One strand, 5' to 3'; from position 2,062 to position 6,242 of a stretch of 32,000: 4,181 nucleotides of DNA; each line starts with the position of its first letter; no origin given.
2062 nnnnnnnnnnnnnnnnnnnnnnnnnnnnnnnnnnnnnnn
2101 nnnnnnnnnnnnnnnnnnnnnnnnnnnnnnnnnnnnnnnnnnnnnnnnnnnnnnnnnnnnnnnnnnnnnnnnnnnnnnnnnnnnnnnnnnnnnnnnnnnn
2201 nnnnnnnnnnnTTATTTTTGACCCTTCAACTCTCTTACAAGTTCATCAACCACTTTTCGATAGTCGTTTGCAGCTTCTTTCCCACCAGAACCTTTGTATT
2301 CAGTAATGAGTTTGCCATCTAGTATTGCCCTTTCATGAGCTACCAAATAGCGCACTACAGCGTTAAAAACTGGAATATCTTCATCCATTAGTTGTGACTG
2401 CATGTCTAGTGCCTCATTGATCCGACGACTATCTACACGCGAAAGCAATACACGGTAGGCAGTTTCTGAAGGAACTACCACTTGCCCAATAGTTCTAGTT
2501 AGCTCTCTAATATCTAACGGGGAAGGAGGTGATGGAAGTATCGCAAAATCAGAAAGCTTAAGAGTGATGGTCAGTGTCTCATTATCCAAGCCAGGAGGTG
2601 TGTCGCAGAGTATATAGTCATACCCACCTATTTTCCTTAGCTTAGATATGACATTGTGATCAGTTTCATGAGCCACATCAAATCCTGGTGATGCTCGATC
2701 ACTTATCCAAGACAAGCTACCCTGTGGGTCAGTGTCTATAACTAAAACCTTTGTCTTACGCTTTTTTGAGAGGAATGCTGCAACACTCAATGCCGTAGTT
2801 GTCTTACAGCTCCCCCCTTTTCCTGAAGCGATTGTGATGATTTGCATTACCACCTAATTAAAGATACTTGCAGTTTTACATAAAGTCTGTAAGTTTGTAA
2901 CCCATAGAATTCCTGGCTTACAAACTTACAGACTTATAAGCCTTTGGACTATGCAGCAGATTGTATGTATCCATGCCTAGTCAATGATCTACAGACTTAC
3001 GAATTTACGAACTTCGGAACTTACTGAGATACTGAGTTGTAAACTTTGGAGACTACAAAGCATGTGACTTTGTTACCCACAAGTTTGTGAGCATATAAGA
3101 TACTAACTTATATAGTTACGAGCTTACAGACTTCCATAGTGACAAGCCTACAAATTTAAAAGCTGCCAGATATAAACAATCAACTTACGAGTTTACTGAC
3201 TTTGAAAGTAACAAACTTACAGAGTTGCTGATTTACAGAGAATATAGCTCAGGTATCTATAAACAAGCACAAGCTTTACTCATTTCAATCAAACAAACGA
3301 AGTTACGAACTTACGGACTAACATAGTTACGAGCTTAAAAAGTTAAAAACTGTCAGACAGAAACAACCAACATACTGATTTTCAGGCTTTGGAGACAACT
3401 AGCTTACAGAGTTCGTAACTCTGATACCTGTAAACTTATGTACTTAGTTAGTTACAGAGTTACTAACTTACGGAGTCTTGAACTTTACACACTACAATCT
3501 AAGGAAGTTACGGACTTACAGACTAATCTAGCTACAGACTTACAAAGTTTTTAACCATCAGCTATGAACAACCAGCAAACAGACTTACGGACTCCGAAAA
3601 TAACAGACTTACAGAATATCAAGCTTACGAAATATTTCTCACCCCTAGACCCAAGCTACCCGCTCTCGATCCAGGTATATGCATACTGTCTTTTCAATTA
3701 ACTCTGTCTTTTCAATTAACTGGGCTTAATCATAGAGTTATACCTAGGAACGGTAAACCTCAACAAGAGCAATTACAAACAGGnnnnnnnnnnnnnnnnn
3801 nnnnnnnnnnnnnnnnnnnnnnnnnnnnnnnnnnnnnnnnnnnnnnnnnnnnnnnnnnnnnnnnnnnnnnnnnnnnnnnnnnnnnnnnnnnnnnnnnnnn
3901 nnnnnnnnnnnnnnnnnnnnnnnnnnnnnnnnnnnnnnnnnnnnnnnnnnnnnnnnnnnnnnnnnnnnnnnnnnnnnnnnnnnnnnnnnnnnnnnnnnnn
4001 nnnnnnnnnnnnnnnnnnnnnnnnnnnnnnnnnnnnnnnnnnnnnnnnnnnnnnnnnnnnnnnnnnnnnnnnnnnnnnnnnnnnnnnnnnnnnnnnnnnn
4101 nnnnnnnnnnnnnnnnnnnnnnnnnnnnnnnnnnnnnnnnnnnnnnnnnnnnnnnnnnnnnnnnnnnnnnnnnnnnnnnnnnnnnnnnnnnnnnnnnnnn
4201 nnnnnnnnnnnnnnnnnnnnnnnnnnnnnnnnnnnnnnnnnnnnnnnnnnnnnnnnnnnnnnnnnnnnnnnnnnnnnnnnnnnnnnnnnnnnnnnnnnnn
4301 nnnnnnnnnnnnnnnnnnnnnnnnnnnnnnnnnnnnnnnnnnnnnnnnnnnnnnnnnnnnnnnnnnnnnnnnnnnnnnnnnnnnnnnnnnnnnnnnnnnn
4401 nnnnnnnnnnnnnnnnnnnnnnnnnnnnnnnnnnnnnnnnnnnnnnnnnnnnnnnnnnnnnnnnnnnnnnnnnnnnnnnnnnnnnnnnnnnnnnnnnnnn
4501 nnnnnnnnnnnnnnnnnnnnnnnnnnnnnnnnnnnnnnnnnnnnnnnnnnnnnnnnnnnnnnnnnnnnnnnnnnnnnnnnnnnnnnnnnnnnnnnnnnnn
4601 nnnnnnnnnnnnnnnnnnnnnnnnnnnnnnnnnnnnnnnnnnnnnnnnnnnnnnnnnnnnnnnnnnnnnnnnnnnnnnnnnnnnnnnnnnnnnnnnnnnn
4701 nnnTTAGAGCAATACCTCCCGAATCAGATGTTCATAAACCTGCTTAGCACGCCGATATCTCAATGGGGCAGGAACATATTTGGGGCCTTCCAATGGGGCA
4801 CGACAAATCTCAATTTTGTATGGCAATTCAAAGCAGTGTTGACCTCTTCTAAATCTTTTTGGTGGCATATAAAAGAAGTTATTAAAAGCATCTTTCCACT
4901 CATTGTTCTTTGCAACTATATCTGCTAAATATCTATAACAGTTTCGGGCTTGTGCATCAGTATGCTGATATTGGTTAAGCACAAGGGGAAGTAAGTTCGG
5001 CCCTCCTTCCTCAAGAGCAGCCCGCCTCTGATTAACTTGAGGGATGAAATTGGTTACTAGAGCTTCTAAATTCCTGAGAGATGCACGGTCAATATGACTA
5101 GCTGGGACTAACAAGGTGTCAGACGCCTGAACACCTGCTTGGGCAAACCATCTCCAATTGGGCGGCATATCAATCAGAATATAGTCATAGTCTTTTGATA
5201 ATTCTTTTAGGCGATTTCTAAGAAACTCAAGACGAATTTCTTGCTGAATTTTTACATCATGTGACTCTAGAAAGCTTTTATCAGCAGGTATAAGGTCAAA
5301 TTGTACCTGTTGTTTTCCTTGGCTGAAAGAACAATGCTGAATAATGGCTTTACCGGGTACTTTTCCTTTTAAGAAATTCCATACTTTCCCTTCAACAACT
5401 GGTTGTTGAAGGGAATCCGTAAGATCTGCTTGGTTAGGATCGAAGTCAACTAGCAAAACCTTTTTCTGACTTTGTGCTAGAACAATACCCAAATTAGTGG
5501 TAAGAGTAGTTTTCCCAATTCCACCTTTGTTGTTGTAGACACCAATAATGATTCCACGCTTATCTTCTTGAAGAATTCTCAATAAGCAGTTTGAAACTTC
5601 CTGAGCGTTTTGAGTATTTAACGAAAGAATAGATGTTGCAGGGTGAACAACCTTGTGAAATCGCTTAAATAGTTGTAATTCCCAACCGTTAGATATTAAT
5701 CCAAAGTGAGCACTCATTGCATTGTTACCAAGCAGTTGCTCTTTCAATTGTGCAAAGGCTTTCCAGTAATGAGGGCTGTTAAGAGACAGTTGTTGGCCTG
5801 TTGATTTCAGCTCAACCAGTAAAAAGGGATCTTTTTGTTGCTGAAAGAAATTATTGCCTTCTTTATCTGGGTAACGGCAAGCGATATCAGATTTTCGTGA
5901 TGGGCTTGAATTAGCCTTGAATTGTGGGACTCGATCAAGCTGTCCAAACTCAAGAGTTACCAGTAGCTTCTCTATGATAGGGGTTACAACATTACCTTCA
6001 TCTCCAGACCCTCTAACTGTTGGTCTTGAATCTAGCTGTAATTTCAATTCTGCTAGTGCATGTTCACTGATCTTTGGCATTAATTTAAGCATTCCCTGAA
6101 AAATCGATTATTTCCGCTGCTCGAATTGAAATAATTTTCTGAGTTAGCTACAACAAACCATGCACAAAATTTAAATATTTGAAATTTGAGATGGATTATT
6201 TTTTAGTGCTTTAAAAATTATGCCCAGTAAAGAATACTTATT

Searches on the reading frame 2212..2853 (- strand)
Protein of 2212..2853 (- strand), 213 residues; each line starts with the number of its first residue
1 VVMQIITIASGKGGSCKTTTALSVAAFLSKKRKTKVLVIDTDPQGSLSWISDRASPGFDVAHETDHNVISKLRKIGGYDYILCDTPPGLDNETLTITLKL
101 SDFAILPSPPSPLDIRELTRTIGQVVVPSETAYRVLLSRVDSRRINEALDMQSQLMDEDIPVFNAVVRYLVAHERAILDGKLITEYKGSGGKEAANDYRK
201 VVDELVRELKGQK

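Call 111: search_protein_families(library=pfam, proteins=[window:2212-2853:-], max_evalue=0.001)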
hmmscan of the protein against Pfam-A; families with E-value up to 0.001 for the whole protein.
window:2212-2853:- (213 aa): 6 families
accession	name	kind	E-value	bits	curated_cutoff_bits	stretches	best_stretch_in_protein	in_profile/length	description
PF13614.12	AAA_31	-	1.9e-17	64.2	27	1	3-49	1-46/177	AAA domain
PF01656.29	CbiA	-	4.9e-17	62.5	25.4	1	6-182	1-124/125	CobQ/CobB/MinD/ParA nucleotide binding domain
PF07015.17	VirC1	-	8.8e-11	42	24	1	3-170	1-179/231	VirC1 protein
PF10609.15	ParA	-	2.1e-09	37.6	27.1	1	2-45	2-44/246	NUBPL iron-transfer P-loop NTPase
PF02374.21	ArsA_ATPase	-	8.5e-08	32.2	24.3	1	5-50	3-46/305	Anion-transporting ATPase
PF09140.17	MipZ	-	0.00018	21.4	20.7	0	5-43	2-39/262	ATPase MipZ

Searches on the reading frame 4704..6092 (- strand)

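Call 111: search_protein_families(library=pfam, proteins=[window:4704-6092:-], max_evalue=0.001)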
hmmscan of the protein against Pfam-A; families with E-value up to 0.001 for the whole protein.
window:4704-6092:- (462 aa): 7 families
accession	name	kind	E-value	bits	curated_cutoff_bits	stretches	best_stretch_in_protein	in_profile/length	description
PF13614.12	AAA_31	-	1.2e-30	107.2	27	1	182-355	3-169/177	AAA domain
PF01656.29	CbiA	-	8.1e-12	45.6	25.4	1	185-378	3-86/125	CobQ/CobB/MinD/ParA nucleotide binding domain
PF06564.18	CBP_BcsQ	-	7.7e-11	42.4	21.3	1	184-329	5-143/234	Cellulose biosynthesis protein BcsQ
PF09140.17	MipZ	-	5.7e-08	32.8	20.7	0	276-331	74-129/262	ATPase MipZ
PF10609.15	ParA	-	6.7e-08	32.7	27.1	1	182-218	5-41/246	NUBPL iron-transfer P-loop NTPase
PF02374.21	ArsA_ATPase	-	2.2e-07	30.8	24.3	1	188-232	8-51/305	Anion-transporting ATPase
PF00142.24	Fer4_NifH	-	1.6e-05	25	25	1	183-228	3-46/271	4Fe-4S iron sulfur cluster binding proteins, NifH/frxC family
